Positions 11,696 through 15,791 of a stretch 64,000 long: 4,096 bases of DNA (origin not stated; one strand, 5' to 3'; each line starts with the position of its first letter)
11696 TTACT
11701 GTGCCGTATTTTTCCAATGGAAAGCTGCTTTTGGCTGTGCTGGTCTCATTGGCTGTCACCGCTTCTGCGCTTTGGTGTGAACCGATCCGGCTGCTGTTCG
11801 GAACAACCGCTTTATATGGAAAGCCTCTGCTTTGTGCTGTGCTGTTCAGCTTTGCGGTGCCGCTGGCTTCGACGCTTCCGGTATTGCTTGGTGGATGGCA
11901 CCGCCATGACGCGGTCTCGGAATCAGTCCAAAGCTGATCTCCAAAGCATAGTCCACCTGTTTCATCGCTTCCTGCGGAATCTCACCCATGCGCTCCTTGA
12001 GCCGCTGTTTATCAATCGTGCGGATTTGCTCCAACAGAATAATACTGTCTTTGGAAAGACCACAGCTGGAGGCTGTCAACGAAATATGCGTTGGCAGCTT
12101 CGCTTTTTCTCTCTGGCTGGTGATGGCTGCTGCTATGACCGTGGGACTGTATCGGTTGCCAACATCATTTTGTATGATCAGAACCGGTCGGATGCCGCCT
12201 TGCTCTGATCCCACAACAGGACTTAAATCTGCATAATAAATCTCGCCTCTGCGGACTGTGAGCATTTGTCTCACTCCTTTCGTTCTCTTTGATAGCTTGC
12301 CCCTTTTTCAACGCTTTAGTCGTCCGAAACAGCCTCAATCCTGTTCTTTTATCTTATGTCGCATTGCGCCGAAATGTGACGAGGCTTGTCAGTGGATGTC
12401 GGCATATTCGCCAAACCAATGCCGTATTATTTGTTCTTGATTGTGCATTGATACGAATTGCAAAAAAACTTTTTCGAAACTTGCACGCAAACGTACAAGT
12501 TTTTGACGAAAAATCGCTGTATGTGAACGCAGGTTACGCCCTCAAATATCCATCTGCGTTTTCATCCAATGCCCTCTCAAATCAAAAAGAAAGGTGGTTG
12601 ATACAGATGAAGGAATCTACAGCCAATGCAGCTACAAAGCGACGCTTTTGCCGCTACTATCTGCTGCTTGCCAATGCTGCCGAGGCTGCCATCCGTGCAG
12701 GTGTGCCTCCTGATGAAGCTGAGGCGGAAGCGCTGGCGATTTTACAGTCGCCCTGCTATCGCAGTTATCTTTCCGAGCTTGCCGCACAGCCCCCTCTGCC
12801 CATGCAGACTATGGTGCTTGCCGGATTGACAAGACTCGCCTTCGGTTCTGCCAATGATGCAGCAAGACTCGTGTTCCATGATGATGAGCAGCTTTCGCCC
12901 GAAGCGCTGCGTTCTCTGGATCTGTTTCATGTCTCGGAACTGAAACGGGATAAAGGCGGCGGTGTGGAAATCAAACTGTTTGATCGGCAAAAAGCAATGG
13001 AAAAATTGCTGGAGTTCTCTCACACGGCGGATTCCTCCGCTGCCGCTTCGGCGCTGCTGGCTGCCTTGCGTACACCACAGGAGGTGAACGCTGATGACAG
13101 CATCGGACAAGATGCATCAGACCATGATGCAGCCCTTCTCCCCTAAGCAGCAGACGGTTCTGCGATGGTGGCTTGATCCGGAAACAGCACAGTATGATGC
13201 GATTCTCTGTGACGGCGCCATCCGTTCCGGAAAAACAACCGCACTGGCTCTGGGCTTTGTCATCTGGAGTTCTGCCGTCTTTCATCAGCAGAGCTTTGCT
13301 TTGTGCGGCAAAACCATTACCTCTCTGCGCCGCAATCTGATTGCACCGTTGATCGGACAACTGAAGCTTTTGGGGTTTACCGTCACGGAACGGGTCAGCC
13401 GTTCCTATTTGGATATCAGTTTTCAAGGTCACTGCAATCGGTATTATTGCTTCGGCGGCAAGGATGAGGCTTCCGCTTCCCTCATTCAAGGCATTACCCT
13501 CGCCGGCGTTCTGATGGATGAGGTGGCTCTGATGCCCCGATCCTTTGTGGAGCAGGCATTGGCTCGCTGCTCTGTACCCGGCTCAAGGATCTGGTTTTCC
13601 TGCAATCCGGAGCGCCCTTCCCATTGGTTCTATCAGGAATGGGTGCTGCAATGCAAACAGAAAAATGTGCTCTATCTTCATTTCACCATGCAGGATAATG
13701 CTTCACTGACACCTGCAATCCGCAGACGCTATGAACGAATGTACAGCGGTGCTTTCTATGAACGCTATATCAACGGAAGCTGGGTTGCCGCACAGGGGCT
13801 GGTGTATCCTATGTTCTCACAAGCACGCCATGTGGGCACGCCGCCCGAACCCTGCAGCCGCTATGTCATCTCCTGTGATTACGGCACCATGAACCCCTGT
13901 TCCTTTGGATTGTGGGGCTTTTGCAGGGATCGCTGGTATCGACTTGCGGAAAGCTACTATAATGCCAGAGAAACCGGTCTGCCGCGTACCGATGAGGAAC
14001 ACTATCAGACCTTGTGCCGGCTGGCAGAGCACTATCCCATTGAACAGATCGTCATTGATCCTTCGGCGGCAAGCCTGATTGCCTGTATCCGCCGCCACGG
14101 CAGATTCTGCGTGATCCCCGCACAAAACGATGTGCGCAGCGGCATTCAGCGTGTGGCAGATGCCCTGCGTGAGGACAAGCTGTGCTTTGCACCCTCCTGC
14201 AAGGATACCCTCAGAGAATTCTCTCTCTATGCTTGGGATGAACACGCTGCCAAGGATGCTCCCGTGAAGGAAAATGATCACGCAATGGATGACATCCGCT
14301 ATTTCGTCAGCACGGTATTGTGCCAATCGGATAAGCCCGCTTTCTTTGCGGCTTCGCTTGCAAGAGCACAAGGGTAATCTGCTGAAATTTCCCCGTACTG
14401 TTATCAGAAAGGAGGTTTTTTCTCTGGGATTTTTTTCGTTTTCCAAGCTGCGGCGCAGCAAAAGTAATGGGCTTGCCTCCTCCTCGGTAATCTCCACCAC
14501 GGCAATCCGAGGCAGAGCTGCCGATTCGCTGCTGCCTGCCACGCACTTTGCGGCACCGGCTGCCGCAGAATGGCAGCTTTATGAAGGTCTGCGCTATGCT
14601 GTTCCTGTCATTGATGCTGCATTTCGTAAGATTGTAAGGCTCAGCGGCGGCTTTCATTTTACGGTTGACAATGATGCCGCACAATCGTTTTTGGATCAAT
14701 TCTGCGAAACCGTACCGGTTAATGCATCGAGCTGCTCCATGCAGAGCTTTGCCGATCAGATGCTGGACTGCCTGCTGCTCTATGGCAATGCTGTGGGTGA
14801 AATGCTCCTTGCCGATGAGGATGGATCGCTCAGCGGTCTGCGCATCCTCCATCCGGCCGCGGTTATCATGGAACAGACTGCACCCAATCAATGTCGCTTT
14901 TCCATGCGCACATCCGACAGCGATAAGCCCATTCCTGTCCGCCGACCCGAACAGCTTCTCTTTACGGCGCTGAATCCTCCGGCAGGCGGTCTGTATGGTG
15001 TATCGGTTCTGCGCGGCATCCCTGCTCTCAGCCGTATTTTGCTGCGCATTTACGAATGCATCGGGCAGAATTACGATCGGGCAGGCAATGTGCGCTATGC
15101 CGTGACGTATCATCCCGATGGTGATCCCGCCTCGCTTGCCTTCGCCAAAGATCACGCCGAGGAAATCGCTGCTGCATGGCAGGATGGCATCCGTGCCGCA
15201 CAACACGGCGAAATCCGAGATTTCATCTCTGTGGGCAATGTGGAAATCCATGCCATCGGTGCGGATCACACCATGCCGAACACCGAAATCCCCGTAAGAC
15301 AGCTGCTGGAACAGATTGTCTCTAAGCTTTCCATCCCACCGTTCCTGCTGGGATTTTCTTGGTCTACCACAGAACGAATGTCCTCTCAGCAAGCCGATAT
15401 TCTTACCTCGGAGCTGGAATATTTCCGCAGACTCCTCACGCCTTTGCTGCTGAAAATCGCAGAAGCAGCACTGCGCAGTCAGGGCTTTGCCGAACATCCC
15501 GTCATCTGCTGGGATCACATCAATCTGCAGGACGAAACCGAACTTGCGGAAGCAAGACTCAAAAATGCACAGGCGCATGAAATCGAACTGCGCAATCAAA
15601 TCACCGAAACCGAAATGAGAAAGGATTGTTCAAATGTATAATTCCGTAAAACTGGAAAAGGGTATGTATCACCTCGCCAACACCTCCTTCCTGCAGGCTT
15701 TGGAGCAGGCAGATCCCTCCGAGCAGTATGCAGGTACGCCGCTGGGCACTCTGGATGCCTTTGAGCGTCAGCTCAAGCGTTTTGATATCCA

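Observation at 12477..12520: Near-identical 28-nt palindromic element plus CGCTGT box marks both the head cluster and the distant lysis cassette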

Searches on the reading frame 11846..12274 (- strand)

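Call 10: search_protein_families(library=pfam, proteins=[window:11846-12274:-], max_evalue=0.01)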
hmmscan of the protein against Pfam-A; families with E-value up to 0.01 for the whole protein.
window:11846-12274:- (142 aa): 1 family
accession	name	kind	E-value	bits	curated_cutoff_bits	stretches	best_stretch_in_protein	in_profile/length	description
PF02452.23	PemK_toxin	-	2.2e-36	124.8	23.1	1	8-115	1-109/109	PemK-like, MazF-like toxin of type II toxin-antitoxin system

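Call 11: search_protein_families(library=phrogs, proteins=[window:11846-12274:-], max_evalue=0.01)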
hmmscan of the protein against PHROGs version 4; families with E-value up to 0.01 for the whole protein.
window:11846-12274:- (142 aa): 3 families
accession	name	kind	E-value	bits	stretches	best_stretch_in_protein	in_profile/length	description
phrog_1936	-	moron, auxiliary metabolic gene and host takeover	2.8e-34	119.6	1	3-117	5-121/188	MazF-like growth inhibitor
phrog_35650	-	moron, auxiliary metabolic gene and host takeover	9.4e-13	49.2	1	4-116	14-134/224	MazF-like growth inhibitor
phrog_9567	-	moron, auxiliary metabolic gene and host takeover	0.00087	20.2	1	6-104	25-126/144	MazF-like growth inhibitor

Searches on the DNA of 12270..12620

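Call 34: search_rna_families(source=window, start=12270, end=12620, threshold=evalue, max_evalue=5)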
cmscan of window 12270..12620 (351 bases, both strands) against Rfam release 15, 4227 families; matches with E-value up to 5: 1.
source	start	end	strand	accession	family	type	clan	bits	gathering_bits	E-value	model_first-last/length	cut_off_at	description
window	12475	12503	+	RF03485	mir-4000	Gene; miRNA;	-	20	58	0.14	1-54/54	no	mir-4000 microRNA precursor family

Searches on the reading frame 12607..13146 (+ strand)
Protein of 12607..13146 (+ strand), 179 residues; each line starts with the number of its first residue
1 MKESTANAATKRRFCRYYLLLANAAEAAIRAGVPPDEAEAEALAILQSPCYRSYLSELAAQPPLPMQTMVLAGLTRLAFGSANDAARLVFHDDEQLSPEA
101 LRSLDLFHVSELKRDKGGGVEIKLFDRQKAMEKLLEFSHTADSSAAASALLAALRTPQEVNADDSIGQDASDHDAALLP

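Call 10: search_protein_families(library=pfam, proteins=[window:12607-13146:+], max_evalue=0.01)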
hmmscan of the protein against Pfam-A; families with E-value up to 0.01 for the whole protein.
window:12607-13146:+ (179 aa): 1 family
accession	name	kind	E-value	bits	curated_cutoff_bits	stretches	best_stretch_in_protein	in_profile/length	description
PF03592.21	Terminase_2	-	8.6e-15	56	26.1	1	12-137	6-127/141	Terminase small subunit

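Call 11: search_protein_families(library=phrogs, proteins=[window:12607-13146:+], max_evalue=0.01)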
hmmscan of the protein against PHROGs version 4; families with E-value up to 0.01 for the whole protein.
window:12607-13146:+ (179 aa): 3 families
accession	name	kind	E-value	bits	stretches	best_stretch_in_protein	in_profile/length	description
phrog_51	-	head and packaging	1.1e-12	49.2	1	12-136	94-209/261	terminase small subunit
phrog_2606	-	head and packaging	6.7e-11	43.1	2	11-60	93-143/310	terminase small subunit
phrog_17390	-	unknown function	2.3e-05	25.1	1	10-59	6-55/69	-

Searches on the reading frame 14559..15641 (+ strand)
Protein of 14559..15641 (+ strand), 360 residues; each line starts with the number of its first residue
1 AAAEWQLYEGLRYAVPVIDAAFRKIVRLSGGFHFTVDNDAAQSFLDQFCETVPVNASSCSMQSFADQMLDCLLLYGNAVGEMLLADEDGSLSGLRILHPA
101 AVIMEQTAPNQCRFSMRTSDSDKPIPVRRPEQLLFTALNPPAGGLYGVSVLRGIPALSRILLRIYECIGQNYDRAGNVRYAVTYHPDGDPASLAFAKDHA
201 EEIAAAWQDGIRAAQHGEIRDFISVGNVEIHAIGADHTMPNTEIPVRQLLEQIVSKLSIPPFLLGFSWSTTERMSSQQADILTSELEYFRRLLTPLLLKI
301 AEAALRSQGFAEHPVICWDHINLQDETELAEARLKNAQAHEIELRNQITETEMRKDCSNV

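Call 47: search_dna_similar(query=window:14559-15641:+, collection=phages, mode=protein, max_rows=25)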
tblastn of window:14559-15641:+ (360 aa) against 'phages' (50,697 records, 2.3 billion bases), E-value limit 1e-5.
Records with a match: 6; places in all: 6; records where one place covers at least 80% of the query: 6.
Best place of each record, by identity: <60% 6.
By first word of the organism name: Bacteriophage 5; Microcystis 1.
By host as written in the record: - 5; Microcystis aeruginosa FACHB-469 1.
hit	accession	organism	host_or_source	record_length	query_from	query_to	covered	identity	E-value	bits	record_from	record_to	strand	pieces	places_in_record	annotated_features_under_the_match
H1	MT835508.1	Bacteriophage sp.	human fecal samples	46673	7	357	98%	45.4%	6e-94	311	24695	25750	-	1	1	record has no annotation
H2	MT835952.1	Bacteriophage sp.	human fecal samples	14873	1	354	98%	41.9%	1e-84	285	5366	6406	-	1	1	record has no annotation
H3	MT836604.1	Bacteriophage sp.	human fecal samples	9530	3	343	95%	43.4%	4e-84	283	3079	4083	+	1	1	record has no annotation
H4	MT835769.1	Bacteriophage sp.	human fecal samples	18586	3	350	97%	42.4%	3e-83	281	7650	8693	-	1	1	record has no annotation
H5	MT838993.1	Bacteriophage sp.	human fecal samples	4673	2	342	95%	42.6%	3e-76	260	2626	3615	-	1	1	record has no annotation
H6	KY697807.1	Microcystis phage MACPNOA1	Microcystis aeruginosa FACHB-469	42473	7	340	93%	28.4%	4e-34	139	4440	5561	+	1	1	glycerone kinase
